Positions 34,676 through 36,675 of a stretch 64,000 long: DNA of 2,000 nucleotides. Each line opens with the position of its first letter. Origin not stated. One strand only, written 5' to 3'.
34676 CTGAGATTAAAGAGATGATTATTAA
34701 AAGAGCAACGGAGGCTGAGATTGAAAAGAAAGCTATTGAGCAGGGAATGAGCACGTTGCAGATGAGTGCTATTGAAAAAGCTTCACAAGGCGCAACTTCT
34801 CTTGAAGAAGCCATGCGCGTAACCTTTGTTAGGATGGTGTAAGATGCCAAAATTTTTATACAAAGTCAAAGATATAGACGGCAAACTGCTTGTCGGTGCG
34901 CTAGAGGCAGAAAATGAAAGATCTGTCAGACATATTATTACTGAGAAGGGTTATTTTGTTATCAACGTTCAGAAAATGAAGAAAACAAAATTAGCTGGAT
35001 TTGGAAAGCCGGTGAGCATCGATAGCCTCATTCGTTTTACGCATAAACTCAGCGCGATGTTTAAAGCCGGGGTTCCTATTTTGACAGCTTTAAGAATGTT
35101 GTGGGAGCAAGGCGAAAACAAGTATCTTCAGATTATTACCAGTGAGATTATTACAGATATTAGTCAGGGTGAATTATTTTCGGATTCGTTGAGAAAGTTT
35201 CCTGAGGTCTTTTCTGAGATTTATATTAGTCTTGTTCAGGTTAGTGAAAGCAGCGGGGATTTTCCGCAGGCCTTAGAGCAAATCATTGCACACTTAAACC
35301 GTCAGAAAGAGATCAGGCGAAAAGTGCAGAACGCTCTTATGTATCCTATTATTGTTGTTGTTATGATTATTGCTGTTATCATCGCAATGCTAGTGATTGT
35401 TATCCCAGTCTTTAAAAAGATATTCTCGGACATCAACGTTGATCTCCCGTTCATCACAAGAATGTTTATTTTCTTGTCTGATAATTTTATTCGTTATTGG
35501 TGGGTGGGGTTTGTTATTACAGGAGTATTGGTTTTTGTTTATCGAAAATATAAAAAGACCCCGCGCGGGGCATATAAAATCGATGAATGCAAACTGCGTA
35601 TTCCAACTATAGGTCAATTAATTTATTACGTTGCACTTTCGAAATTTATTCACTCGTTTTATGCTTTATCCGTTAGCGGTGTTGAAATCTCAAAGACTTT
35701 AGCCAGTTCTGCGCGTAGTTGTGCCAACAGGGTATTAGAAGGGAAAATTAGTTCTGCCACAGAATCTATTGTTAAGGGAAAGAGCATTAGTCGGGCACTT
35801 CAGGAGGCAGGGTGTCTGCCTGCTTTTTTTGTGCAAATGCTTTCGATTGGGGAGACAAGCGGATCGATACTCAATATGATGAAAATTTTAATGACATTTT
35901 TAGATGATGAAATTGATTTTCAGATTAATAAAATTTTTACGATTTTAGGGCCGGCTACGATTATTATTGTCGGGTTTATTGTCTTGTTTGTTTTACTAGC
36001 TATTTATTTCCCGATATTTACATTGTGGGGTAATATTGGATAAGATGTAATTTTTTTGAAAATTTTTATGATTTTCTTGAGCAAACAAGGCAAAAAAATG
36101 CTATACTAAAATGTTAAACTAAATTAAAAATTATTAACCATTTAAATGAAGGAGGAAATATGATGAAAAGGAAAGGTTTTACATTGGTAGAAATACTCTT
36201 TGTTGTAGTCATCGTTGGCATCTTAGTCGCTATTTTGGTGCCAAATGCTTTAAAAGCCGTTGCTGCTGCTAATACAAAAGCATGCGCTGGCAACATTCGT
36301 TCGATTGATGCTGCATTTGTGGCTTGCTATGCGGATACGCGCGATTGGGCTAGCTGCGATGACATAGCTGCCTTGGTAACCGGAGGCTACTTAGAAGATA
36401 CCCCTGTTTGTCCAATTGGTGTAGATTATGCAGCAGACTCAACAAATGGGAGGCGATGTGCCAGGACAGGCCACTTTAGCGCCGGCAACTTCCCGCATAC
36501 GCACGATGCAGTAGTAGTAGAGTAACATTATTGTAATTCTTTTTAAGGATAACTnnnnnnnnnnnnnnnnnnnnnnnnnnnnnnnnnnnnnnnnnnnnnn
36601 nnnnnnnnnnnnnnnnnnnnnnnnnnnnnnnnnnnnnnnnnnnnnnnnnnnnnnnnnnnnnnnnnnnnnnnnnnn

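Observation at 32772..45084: Complete type IV pilus locus with apparent c-di-GMP input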

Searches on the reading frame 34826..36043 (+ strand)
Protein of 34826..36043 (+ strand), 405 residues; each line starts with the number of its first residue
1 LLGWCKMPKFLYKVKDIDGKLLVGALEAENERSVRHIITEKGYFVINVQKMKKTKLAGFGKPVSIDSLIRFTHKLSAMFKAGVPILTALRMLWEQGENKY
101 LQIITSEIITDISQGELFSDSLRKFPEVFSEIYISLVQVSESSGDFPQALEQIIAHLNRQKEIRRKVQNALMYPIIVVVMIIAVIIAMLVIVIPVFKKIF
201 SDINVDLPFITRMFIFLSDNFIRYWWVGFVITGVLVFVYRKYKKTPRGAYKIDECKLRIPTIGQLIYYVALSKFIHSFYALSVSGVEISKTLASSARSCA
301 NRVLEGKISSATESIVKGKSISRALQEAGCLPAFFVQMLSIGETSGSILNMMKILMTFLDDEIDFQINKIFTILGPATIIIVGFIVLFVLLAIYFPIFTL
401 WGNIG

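Call 4: search_protein_families(library=pfam, proteins=[window:34826-36043:+], max_evalue=0.01)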
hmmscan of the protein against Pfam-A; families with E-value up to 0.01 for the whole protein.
window:34826-36043:+ (405 aa): 2 families
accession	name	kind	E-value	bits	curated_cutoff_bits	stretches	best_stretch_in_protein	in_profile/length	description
PF00482.28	T2SSF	-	1.7e-50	170.6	25.2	2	71-194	1-125/125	Type II secretion system (T2SS), protein F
PF03631.20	Virul_fac_BrkB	-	0.0024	18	33.7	1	81-240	19-181/259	Virulence factor BrkB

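Call 8: search_protein_families(library=ncbifam, proteins=[window:34826-36043:+], max_evalue=0.01)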
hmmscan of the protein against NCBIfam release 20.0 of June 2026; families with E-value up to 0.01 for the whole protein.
window:34826-36043:+ (405 aa): 6 families
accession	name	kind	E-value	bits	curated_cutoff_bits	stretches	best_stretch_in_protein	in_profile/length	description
TIGR02120.1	GspF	equivalog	7.8e-90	302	424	1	10-400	1-397/401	type II secretion system inner membrane protein GspF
NF052607.1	T4PiliAsmPilCThrm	equivalog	1.7e-82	277.7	700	1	7-403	1-403/406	type IV pilus assembly protein PilC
NF052606.1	T4PiliAsmPilCMyx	equivalog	1.8e-73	247.8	700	1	6-404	18-418/419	type IV pilus assembly protein PilC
NF007861.0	PRK10573.1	equivalog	3.1e-73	247.2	401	1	16-400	13-394/401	protein transport protein HofC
NF047826.1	T3SSXpsF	equivalog_domain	1.9e-57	194.9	650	1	7-405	1-405/405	type II secretion system protein XpsF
NF041012.2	T4P_ComGB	equivalog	1.3e-39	136.5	240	1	69-400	4-330/332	competence type IV pilus assembly protein ComGB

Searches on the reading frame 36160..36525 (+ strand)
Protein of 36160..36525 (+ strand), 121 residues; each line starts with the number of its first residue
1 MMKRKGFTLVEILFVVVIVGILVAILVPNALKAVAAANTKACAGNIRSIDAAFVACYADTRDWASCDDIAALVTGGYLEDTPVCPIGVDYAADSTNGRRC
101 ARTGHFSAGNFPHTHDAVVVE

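Call 4: search_protein_families(library=pfam, proteins=[window:36160-36525:+], max_evalue=0.01)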
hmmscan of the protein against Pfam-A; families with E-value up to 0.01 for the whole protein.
window:36160-36525:+ (121 aa): 2 families
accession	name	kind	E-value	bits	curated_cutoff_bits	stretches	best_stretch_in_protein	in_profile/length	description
PF07963.17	N_methyl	-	1.8e-07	30.9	21.2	1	1-26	1-26/27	Prokaryotic N-terminal methylation motif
PF25665.1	His1_capsid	-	0.0085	16.5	27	0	9-46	7-44/73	His1 virus capsid protein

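Call 8: search_protein_families(library=ncbifam, proteins=[window:36160-36525:+], max_evalue=0.01)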
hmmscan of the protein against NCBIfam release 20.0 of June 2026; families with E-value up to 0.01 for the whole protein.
window:36160-36525:+ (121 aa): 9 families
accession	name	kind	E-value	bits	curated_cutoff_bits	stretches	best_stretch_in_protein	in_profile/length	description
NF040999.1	pilin_ComGC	equivalog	2.7e-11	43.5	75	1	5-86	2-79/84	competence type IV pilus major pilin ComGC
TIGR01710.1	typeII_sec_gspG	equivalog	3e-11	43.5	88.85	1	5-74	1-71/134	type II secretion system major pseudopilin GspG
NF041775.1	typeIV_PilA_Myxo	equivalog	5.6e-08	33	400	1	4-56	10-62/214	type IV pilin protein PilA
NF007862.0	PRK10574.1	equivalog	1.1e-06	28.8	138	1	1-68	1-68/145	prepilin peptidase-dependent pilin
TIGR02532.1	IV_pilin_GFxxxE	domain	1.1e-06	28.2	16.3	1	4-26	1-23/24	prepilin-type N-terminal cleavage/methylation domain-containing protein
TIGR02596.1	TIGR02596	subfamily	1.9e-05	24.8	70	1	7-46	1-40/196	Verru_Chthon cassette protein D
TIGR01708.2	typeII_sec_gspH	equivalog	1.9e-05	24.7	80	1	5-67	2-57/169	type II secretion system minor pseudopilin GspH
NF040982.1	ComGD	equivalog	0.00086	19.7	70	1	5-34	2-31/139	competence type IV pilus minor pilin ComGD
NF041013.1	T4P_ComGE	equivalog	0.0023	18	49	1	4-30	3-29/83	competence type IV pilus minor pilin ComGE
